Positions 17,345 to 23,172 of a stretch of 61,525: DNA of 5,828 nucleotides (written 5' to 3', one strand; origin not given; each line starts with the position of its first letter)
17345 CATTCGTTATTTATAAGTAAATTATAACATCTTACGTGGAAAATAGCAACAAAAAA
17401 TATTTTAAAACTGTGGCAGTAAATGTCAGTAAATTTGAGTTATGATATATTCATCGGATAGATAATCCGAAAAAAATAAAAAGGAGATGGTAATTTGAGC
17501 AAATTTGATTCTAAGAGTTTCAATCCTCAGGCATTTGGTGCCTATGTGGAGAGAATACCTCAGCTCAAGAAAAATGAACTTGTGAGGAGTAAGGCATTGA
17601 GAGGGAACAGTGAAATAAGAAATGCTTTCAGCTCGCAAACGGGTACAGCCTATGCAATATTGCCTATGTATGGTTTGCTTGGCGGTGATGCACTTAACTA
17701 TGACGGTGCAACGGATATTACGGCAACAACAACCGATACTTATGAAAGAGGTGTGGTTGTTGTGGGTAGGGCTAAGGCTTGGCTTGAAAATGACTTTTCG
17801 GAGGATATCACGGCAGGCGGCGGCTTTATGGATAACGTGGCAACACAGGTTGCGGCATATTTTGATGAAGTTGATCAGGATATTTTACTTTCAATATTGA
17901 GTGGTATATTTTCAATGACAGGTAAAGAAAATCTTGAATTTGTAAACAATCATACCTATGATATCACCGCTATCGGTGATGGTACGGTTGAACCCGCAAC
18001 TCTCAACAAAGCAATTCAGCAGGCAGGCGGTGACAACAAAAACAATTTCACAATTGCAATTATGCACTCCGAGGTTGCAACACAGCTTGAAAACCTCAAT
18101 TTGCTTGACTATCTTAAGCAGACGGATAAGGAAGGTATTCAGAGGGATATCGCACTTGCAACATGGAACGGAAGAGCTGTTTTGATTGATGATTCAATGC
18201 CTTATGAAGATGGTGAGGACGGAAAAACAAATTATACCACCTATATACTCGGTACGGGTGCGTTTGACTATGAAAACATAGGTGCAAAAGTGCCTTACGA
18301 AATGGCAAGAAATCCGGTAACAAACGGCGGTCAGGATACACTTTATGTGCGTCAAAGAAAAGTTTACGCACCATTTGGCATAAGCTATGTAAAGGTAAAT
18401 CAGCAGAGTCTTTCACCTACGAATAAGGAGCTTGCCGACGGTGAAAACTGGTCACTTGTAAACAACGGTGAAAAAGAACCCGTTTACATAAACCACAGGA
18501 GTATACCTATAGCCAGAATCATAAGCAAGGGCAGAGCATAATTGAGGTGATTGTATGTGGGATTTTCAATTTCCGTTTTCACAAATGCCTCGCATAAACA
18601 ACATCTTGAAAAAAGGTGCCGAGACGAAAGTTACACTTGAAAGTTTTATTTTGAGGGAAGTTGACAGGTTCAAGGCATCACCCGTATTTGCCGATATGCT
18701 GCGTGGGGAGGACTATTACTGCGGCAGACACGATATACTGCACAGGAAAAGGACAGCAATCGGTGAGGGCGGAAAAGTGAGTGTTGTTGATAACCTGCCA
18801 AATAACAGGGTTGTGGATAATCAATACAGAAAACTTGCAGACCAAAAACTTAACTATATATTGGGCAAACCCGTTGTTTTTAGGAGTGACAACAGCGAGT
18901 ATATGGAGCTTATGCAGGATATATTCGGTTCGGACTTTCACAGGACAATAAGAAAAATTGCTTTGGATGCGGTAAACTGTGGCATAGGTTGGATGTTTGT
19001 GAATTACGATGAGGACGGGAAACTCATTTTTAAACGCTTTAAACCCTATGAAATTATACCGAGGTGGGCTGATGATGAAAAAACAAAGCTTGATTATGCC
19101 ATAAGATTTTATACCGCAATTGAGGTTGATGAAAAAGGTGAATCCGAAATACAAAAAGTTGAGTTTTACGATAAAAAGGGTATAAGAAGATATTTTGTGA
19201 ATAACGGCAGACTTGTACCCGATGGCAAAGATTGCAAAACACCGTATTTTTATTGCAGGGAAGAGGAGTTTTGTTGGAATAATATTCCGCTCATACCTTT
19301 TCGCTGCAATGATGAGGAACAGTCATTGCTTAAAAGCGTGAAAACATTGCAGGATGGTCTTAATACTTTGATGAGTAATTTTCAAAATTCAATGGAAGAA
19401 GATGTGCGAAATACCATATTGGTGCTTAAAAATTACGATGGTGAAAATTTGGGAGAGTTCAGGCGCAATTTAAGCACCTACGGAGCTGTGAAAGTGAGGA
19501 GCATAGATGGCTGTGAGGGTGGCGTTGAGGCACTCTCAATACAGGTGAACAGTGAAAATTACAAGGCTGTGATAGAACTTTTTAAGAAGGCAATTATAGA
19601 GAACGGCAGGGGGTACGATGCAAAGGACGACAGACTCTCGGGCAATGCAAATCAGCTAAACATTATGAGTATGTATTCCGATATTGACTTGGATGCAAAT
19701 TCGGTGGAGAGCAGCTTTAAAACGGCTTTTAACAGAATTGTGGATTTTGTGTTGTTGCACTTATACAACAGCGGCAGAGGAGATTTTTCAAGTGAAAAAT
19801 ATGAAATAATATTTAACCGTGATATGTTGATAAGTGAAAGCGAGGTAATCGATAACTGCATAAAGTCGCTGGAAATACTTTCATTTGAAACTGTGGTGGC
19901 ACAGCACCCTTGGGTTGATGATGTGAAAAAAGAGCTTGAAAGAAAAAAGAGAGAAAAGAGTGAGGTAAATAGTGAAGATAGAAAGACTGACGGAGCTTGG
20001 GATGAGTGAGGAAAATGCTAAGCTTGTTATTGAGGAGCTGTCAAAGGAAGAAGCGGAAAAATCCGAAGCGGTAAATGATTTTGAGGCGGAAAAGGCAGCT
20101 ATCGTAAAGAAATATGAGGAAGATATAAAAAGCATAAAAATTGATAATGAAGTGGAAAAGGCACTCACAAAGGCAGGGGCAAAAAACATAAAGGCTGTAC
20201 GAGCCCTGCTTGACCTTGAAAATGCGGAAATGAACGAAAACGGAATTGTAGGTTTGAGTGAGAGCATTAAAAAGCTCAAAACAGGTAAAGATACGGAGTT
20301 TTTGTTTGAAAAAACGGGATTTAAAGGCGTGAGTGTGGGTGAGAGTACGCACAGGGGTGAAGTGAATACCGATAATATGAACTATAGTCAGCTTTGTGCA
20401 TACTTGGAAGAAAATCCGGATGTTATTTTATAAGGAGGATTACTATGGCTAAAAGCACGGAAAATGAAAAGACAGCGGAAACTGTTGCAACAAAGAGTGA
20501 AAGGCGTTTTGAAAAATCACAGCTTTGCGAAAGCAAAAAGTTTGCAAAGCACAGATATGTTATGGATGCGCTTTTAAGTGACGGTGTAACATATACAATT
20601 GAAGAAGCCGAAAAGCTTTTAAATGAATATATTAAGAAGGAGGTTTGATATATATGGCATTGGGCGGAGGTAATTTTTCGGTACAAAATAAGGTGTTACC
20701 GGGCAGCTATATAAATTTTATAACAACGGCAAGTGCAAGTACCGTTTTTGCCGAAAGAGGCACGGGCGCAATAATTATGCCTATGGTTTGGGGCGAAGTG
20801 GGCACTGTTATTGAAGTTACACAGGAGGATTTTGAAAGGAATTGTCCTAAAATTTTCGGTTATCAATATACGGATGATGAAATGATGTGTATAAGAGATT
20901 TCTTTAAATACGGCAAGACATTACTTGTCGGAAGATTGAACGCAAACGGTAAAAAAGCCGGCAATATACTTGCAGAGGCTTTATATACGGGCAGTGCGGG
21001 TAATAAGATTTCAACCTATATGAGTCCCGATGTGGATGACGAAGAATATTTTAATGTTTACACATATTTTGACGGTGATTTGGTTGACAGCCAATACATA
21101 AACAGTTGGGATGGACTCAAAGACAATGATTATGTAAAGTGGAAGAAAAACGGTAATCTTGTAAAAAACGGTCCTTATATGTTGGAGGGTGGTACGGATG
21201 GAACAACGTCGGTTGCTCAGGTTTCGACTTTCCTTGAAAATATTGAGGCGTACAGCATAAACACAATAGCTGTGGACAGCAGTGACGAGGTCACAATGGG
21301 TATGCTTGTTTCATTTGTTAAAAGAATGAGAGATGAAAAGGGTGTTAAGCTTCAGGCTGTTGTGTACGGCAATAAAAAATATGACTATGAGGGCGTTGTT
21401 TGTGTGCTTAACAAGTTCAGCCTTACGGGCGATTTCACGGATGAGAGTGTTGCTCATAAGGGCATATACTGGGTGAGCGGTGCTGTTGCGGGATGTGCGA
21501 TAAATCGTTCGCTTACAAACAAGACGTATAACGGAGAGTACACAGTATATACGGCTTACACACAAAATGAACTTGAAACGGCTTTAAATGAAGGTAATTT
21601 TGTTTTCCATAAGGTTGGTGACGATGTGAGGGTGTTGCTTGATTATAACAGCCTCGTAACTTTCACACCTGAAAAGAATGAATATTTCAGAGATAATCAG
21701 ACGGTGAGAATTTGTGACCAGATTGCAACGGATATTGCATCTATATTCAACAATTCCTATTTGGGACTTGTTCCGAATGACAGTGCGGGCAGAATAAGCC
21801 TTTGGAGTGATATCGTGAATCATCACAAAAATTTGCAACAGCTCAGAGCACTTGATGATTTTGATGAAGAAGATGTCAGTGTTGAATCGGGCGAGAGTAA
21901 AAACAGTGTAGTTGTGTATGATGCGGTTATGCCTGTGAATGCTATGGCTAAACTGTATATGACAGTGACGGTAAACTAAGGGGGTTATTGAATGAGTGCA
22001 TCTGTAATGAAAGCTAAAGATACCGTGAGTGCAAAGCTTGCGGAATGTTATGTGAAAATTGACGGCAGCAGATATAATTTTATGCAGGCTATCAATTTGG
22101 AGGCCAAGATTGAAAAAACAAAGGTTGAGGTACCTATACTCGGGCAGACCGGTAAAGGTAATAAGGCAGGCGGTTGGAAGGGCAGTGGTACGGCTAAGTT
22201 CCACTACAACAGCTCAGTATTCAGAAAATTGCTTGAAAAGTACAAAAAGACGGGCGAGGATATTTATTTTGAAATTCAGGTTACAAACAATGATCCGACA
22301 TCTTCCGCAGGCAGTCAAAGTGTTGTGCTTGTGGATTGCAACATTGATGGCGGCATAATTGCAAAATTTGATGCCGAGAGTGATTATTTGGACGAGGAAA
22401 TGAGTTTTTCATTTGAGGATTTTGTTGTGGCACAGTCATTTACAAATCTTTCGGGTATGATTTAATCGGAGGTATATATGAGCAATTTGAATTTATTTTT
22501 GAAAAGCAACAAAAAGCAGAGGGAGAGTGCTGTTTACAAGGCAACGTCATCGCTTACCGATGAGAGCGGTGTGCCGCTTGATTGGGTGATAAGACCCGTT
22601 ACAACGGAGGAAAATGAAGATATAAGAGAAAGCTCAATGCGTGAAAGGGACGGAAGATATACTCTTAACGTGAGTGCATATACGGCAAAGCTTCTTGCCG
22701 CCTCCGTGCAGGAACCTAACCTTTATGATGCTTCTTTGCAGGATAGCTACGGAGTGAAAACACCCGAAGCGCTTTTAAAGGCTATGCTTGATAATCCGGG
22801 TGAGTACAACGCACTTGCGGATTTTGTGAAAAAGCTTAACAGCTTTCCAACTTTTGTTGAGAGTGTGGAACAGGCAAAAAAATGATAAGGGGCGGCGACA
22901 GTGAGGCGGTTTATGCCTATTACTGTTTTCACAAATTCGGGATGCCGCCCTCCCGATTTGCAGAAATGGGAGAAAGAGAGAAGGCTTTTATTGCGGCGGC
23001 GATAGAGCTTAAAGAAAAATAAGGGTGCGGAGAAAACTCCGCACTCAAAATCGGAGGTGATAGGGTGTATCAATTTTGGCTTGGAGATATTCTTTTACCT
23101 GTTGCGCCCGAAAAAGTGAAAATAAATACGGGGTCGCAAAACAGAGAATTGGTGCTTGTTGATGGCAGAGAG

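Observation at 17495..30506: Compact 13-kb head-plus-contractile-tail cassette with no mobility, regulation or lysis genes: candidate domesticated phage-like particle (PBSX/GTA-like)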

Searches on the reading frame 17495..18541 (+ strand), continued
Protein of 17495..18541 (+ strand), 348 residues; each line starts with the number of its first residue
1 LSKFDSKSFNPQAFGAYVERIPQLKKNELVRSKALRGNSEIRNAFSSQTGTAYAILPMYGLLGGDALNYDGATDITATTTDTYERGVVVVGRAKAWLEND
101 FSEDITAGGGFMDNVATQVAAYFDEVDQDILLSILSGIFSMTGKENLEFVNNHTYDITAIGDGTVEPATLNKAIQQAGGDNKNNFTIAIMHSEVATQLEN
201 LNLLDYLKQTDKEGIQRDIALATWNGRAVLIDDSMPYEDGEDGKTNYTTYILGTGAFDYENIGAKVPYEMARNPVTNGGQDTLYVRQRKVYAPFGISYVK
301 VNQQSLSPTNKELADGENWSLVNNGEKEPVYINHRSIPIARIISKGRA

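Call 87: get_annotated_region(hit=H2, flank=16000)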
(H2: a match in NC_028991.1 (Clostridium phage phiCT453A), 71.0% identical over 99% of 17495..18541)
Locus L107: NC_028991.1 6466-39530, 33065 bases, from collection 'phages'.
description: Clostridium phage phiCT453A, complete genome.
organism: Clostridium phage phiCT453A (NCBI taxid 1567012)
taxonomy: Viruses; Duplodnaviria; Heunggongvirae; Uroviricota; Caudoviricetes
host: Clostridium tetani ATCC 453; source: -; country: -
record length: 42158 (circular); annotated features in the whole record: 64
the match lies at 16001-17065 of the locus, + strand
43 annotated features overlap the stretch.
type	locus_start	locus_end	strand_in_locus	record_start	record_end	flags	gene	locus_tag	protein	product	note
CDS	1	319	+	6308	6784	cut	-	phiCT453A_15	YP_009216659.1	hypothetical protein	-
CDS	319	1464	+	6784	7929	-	-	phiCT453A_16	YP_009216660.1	exonuclease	phage-associated protein containing DUF2800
CDS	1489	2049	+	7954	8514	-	-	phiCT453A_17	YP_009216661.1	Gp2.5-like ssDNA binding protein and ssDNA annealing protein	phage-associated protein containing DUF2815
CDS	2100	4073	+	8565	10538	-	-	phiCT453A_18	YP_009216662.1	DNA polymerase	-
CDS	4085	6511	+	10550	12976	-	-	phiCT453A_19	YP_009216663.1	DNA helicase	phage, virulence-associated E domain-containing protein, COG5545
CDS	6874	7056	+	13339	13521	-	-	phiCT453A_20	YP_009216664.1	endonuclease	-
CDS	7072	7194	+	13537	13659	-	-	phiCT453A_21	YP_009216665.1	hypothetical protein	-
CDS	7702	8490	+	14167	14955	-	-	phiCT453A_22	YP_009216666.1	DEAD/DEAH box helicase and SNF2 domain-containing protein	DEAD/DEAH box helicase and SNF2 domain-containing protein, COG0553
CDS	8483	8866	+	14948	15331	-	-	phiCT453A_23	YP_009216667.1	nitroreductase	-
CDS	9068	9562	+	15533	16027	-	-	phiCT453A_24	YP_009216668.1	terminase small subunit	-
CDS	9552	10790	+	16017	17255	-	-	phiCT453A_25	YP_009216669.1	terminase large subunit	-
CDS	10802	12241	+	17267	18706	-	-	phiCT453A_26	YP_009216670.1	portal protein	-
CDS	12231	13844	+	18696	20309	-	-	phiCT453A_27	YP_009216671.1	minor head protein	phage head morphogenesis protein, SPP1 gp7 family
CDS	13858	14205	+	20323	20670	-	-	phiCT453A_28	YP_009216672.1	hypothetical protein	-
CDS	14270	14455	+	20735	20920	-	-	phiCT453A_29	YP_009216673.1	hypothetical protein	-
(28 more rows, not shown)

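Call 109: search_protein_families(library=phrogs, proteins=[L021:8413-9189:+, L106:8511-9719:+], max_evalue=0.01)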
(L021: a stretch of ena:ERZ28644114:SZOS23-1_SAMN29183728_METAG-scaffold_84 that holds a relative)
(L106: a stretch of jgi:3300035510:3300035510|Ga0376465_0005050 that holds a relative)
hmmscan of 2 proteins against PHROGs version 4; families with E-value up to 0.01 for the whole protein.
L021:8413-9189:+ (258 aa): 1 family
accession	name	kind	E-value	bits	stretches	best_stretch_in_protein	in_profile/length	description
phrog_33799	-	moron, auxiliary metabolic gene and host takeover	0.0047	17.1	1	120-201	110-188/285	membrane protein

L106:8511-9719:+ (402 aa): 0 families

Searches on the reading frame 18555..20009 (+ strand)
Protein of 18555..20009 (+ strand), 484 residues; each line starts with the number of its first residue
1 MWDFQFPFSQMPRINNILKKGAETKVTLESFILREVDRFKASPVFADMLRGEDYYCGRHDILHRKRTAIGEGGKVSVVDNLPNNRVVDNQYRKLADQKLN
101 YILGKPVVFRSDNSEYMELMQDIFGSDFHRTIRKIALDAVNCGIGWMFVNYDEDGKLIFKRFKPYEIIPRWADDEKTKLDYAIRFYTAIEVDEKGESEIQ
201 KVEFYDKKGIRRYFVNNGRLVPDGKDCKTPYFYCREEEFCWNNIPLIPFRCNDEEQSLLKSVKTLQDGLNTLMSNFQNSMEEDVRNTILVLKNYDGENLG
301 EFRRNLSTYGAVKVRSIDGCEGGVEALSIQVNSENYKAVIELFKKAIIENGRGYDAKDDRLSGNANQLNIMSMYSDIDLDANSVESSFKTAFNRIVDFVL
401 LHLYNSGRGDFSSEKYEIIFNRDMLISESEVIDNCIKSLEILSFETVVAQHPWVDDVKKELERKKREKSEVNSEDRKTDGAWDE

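Call 3: search_protein_families(library=pfam, proteins=[window:18555-20009:+], max_evalue=0.01)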
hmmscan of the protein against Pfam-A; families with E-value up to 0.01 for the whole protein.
window:18555-20009:+ (484 aa): 2 families
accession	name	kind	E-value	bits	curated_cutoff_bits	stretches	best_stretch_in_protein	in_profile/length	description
PF05133.19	SPP1_portal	-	2.9e-84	283.9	25.5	1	48-472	15-414/416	Phage portal protein, SPP1 Gp6-like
PF03197.19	FRD2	-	0.00062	20.9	29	0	315-346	62-93/96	Bacteriophage FRD2 protein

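Call 15: find_encoding_contigs(protein=window:18555-20009:+, flank=10000, max_places=10)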
Protein window:18555-20009:+ (484 aa): no gene with exactly this product is on record in the collection.

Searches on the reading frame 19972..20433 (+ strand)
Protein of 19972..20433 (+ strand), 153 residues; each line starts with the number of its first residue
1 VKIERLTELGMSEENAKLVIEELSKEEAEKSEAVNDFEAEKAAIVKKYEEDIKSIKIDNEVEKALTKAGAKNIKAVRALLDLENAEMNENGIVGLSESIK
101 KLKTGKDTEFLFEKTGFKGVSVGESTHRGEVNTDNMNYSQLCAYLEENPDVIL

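Call 3: search_protein_families(library=pfam, proteins=[window:19972-20433:+], max_evalue=0.01)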
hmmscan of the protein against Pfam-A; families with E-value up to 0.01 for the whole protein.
window:19972-20433:+ (153 aa): 1 family
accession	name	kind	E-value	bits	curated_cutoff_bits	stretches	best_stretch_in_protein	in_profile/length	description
PF06810.17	Phage_scaffold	-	5.2e-16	59.5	35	1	15-119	54-160/170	Phage capsid assembly scaffolding protein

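Call 13: search_protein_families(library=phrogs, proteins=[window:19972-20433:+], max_evalue=0.01)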
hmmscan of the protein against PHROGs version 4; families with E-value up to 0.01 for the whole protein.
window:19972-20433:+ (153 aa): 4 families
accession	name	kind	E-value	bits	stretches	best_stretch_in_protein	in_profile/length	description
phrog_194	-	head and packaging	6.9e-18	66.5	1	27-150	85-216/335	head scaffolding protein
phrog_24130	-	head and packaging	2.7e-05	25.3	1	14-95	21-96/146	head scaffolding protein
phrog_31118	-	unknown function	0.0004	21.4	1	15-86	53-117/168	-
phrog_2303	-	head and packaging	0.0054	17.6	1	7-103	74-171/219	head scaffolding protein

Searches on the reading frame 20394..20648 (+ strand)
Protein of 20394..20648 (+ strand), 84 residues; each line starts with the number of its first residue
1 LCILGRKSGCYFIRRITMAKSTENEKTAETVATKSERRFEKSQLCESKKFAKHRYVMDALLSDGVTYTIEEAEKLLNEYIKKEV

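Call 3: search_protein_families(library=pfam, proteins=[window:20394-20648:+], max_evalue=0.01)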
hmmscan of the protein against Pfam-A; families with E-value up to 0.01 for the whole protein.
window:20394-20648:+ (84 aa): 0 families

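Call 13: search_protein_families(library=phrogs, proteins=[window:20394-20648:+], max_evalue=0.01)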
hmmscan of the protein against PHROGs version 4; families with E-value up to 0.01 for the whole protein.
window:20394-20648:+ (84 aa): 1 family
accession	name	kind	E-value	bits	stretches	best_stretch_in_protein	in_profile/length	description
phrog_966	-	unknown function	1.8e-15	57.5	1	30-84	4-58/59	-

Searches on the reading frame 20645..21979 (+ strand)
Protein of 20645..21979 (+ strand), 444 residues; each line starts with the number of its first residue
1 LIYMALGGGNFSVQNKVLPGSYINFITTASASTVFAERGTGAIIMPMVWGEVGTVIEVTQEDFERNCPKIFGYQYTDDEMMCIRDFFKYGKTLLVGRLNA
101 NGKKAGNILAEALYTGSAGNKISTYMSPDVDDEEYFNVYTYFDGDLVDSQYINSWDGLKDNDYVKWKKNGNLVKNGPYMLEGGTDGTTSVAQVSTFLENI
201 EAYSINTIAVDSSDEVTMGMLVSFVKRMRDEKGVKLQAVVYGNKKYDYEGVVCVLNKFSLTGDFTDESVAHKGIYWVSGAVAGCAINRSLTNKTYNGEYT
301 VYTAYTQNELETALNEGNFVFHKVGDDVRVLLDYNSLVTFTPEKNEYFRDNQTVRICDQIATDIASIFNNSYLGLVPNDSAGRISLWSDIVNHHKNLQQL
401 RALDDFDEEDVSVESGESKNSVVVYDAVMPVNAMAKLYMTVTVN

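Call 3: search_protein_families(library=pfam, proteins=[window:20645-21979:+], max_evalue=0.01)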
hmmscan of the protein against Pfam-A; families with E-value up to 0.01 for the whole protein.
window:20645-21979:+ (444 aa): 4 families
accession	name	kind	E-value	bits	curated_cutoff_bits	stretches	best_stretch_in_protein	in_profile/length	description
PF17482.7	Phage_sheath_1C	-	6.2e-26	90.9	26.9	1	343-443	1-103/104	Phage tail sheath C-terminal domain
PF04984.19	Phage_sheath_1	-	5.4e-24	85.3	31.4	1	190-335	5-167/168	Phage tail sheath protein subtilisin-like domain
PF22671.1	Gp18_domIII_N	-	1.6e-13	51.1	27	1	38-98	1-58/58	Tail sheath protein Gp18 domain III N-terminal region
PF17481.7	Phage_sheath_domII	-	9.4e-11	42.5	31.4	1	106-185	13-98/98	Phage tail sheath protein beta-sandwich domain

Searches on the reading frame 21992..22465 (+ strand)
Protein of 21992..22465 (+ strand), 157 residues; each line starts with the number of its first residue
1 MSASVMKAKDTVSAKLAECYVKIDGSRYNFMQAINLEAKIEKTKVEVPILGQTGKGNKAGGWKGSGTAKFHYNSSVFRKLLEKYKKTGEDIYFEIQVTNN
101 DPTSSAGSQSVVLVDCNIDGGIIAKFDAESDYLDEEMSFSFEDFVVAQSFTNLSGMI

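Call 3: search_protein_families(library=pfam, proteins=[window:21992-22465:+], max_evalue=0.01)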
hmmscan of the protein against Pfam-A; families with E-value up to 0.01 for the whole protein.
window:21992-22465:+ (157 aa): 1 family
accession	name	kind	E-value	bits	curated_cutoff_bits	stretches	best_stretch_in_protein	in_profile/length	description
PF09393.16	DUF2001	-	3.4e-52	176.6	27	1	5-144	2-135/139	Phage tail tube protein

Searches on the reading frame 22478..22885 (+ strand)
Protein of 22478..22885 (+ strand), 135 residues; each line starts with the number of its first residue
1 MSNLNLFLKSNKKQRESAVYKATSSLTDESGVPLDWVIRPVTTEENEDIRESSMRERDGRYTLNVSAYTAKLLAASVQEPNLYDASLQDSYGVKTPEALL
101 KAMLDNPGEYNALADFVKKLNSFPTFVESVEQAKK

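Call 3: search_protein_families(library=pfam, proteins=[window:22478-22885:+], max_evalue=0.01)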
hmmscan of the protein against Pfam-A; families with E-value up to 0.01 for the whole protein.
window:22478-22885:+ (135 aa): 1 family
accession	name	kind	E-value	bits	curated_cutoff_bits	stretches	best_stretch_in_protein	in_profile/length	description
PF08890.17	Phage_TAC_5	-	2e-34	118.9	27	1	4-134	1-135/135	Phage XkdN-like tail assembly chaperone protein, TAC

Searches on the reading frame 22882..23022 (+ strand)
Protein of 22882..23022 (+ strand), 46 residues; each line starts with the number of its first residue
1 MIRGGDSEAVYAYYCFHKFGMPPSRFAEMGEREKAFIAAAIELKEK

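Call 13: search_protein_families(library=phrogs, proteins=[window:22882-23022:+], max_evalue=0.01)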
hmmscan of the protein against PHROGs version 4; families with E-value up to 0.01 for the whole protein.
window:22882-23022:+ (46 aa): 5 families
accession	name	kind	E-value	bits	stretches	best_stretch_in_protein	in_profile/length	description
phrog_20560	-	unknown function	7.3e-07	30.2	1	10-44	1-38/51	-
phrog_28231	-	unknown function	2e-06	29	1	4-38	5-39/59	-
phrog_33439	-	unknown function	0.00013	23.3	1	1-44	49-92/102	-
phrog_7423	-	unknown function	0.00065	20.4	1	11-44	13-45/126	-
phrog_10943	-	unknown function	0.0011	19.9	1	23-44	2-23/36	-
